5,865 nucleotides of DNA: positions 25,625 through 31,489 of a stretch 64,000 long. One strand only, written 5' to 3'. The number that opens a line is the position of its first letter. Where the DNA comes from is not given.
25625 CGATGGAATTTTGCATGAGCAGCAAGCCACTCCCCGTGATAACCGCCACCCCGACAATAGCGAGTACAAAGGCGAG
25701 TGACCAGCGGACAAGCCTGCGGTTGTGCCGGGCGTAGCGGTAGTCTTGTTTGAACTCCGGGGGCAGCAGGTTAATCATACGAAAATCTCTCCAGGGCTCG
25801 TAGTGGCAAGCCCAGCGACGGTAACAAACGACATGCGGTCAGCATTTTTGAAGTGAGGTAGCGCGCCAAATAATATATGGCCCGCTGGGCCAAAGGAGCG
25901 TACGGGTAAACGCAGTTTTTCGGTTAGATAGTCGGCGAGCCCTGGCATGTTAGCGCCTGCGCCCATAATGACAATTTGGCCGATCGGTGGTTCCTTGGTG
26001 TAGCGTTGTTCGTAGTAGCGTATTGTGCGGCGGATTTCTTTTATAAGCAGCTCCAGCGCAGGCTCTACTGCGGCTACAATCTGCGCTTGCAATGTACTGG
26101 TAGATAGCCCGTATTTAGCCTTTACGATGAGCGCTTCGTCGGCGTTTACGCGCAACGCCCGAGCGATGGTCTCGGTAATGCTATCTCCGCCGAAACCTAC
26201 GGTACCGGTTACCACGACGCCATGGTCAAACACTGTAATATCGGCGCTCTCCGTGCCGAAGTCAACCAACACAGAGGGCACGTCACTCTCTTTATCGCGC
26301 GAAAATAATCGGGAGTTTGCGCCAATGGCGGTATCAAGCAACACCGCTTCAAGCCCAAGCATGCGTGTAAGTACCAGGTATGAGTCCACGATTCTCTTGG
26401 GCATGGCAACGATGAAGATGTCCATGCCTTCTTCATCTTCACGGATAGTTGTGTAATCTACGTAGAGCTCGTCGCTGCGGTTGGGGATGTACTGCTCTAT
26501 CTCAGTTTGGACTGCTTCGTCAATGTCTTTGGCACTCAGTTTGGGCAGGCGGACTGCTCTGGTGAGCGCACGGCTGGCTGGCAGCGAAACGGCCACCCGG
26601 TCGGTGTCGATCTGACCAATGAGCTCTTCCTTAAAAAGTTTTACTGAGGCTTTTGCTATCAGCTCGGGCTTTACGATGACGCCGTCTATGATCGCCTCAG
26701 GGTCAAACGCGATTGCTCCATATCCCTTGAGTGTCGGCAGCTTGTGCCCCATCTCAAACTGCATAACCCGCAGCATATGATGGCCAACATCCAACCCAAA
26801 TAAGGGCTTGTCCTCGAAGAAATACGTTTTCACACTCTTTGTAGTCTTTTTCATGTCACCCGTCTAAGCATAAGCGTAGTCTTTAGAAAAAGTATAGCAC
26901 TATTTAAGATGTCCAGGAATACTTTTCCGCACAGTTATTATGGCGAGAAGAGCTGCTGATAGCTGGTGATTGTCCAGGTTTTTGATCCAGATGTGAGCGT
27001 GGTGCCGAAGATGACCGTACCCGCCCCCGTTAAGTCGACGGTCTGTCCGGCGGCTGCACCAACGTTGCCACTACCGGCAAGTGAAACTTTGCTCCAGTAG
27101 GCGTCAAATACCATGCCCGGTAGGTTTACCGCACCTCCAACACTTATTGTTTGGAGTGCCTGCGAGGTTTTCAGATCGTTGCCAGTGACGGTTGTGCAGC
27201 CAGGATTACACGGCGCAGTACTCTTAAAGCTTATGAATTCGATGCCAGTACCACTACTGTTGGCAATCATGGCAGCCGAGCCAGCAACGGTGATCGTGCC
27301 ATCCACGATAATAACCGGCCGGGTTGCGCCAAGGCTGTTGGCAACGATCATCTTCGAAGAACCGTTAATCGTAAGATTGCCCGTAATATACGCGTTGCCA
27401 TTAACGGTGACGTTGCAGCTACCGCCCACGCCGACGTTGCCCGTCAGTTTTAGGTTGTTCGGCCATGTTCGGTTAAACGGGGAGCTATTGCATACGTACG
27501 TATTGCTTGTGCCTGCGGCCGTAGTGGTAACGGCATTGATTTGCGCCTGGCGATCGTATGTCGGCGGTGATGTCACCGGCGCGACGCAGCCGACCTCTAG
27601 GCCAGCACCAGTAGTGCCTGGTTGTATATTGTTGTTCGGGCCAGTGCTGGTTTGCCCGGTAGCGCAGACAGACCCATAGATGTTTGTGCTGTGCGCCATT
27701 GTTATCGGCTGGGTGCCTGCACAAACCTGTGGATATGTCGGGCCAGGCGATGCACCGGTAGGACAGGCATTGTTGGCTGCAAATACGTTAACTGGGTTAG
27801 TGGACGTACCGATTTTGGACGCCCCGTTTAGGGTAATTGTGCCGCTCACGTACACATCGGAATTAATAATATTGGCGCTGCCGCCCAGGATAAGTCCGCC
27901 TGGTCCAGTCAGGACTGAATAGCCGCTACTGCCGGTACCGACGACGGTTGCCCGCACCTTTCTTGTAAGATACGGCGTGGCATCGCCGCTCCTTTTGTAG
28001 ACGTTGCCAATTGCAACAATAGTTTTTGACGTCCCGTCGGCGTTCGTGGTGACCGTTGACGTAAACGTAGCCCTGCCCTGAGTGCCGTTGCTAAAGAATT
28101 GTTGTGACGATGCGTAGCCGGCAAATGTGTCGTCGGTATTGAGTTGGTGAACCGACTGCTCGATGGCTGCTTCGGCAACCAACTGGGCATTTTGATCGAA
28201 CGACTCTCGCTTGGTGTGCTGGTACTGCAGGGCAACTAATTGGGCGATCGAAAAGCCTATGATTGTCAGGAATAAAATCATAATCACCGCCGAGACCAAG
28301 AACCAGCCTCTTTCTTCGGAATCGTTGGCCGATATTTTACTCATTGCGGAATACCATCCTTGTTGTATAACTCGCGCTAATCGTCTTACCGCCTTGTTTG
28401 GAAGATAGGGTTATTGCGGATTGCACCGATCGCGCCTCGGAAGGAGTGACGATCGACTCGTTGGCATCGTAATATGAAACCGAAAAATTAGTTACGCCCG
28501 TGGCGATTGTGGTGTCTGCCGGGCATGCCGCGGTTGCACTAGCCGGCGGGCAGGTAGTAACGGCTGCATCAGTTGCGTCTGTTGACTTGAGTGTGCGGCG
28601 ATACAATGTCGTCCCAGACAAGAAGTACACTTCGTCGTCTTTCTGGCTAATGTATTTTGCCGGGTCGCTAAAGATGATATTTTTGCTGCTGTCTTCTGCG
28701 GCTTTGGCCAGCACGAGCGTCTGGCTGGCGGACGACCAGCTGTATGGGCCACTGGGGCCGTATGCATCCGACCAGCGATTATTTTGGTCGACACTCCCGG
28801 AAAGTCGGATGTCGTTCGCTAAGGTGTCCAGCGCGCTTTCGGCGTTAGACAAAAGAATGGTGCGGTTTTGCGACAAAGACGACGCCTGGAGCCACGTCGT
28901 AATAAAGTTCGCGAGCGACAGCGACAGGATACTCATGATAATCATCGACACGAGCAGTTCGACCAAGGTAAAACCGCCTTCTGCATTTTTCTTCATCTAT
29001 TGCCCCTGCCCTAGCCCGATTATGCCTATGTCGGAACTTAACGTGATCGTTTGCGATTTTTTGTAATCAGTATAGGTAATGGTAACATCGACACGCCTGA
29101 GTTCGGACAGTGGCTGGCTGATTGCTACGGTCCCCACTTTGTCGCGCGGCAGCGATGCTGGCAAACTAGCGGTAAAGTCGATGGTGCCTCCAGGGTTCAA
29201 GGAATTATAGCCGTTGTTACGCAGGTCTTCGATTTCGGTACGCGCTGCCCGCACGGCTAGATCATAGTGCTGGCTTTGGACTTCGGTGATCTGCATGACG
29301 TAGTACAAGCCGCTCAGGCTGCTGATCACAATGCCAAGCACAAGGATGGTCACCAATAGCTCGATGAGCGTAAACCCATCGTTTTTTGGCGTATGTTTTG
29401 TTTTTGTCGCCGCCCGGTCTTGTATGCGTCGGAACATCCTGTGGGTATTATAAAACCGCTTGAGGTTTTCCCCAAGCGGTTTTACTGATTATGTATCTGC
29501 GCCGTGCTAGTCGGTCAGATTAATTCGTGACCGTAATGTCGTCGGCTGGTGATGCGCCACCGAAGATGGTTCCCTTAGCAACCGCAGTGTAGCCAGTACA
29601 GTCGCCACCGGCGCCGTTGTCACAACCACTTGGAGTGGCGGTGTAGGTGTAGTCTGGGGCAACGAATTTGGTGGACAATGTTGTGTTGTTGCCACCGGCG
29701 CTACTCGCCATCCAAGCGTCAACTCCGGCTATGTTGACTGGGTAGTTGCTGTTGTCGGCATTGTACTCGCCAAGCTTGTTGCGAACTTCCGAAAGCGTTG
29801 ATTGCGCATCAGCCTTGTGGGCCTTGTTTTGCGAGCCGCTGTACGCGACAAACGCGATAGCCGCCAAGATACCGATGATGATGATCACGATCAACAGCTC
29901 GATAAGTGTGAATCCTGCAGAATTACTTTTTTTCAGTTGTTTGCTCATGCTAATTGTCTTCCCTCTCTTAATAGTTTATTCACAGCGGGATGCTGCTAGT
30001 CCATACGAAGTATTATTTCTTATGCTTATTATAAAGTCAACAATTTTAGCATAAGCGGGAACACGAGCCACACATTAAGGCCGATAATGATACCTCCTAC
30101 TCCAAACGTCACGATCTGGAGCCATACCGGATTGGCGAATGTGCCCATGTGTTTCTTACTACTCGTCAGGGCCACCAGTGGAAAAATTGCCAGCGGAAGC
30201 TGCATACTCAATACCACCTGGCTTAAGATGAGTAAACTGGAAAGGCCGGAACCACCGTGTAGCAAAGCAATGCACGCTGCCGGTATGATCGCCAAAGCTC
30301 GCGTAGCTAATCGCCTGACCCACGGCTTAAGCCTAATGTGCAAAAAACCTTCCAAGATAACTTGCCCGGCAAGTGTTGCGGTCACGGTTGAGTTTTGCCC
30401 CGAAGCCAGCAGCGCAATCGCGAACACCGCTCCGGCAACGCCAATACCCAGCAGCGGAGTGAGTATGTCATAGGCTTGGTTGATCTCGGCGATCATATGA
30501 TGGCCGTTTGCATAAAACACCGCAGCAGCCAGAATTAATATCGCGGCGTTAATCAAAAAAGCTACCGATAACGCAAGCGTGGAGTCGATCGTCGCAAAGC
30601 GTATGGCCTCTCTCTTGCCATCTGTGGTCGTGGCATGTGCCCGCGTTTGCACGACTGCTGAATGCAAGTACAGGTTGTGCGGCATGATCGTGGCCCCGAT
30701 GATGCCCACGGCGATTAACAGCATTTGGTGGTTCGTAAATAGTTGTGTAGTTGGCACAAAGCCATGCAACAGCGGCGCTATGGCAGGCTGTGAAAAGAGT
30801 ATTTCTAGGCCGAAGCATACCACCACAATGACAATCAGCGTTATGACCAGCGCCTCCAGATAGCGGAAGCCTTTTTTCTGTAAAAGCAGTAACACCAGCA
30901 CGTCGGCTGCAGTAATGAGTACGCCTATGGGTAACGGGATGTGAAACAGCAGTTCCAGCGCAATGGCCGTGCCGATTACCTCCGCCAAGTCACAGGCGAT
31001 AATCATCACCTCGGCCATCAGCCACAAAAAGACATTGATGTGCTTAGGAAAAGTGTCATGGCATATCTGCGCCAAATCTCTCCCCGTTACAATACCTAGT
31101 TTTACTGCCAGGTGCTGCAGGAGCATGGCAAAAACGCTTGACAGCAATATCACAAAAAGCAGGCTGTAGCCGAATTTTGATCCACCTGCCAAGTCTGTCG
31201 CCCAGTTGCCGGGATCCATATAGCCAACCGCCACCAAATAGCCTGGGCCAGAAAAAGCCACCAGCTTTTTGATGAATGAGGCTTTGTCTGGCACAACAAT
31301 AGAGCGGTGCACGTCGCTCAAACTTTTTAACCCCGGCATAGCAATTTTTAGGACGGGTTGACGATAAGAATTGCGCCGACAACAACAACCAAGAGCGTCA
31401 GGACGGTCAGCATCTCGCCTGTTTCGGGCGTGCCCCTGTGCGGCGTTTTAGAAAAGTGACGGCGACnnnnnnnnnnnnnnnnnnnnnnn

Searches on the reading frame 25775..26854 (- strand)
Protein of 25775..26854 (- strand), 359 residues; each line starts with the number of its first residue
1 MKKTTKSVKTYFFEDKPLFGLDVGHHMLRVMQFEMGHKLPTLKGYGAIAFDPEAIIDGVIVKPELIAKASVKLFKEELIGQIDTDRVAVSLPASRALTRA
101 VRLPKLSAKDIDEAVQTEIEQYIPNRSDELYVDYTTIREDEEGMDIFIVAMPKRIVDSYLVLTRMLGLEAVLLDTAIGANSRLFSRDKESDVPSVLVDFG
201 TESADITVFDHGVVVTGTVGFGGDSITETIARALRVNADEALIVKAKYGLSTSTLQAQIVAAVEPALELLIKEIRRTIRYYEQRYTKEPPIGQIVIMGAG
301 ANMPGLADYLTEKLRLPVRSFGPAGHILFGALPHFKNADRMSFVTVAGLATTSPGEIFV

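Call 64: search_protein_families(library=pfam, proteins=[window:25775-26854:-], max_evalue=0.001)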
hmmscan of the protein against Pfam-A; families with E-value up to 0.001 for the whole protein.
window:25775-26854:- (359 aa): 4 families
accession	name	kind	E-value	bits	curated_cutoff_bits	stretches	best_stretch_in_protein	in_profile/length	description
PF11104.14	PilM_2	-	1.7e-29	103.3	27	1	20-350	1-336/340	Type IV pilus assembly protein PilM;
PF14450.12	FtsA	-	1.1e-12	48.8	31.8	1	195-334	1-114/127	Cell division protein FtsA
PF06723.19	MreB_Mbl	-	4.3e-05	22.9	27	0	176-237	134-191/327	MreB/Mbl protein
PF25216.1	Volactin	-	0.00017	21.7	35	1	197-314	171-291/321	Volactin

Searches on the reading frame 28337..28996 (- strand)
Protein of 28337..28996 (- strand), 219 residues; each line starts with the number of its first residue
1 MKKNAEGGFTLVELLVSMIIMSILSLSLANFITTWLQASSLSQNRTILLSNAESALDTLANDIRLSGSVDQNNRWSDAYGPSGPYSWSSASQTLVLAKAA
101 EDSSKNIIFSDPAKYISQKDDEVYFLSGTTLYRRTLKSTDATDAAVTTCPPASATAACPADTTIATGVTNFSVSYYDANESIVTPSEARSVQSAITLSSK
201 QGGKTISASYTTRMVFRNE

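Call 81: search_protein_families(library=pfam, proteins=[window:28337-28996:-], max_evalue=0.001)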
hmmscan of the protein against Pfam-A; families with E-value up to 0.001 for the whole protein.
window:28337-28996:- (219 aa): 1 family
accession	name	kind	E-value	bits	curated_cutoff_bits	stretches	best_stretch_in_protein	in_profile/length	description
PF07963.17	N_methyl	-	9.2e-08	31.8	21.2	1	4-28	2-26/27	Prokaryotic N-terminal methylation motif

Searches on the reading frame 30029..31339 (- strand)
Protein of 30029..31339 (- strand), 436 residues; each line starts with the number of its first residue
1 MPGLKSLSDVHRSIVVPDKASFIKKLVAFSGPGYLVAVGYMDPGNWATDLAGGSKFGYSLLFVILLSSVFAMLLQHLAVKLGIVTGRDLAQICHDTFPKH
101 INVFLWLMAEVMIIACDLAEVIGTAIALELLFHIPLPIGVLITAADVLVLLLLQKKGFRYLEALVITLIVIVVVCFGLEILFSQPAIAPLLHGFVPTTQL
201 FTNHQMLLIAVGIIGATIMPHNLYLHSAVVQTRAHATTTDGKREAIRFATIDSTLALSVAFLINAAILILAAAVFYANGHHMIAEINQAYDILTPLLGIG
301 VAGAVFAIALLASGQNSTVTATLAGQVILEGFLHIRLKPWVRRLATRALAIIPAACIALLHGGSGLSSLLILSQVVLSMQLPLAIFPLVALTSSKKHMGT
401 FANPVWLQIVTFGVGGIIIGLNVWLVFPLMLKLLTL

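Call 64: search_protein_families(library=pfam, proteins=[window:30029-31339:-], max_evalue=0.001)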
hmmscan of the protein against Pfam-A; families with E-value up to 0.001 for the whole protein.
window:30029-31339:- (436 aa): 1 family
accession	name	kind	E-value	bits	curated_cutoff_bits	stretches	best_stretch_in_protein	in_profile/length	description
PF01566.24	Nramp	-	4e-129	431.2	29.8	1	46-403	1-355/357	Natural resistance-associated macrophage protein-like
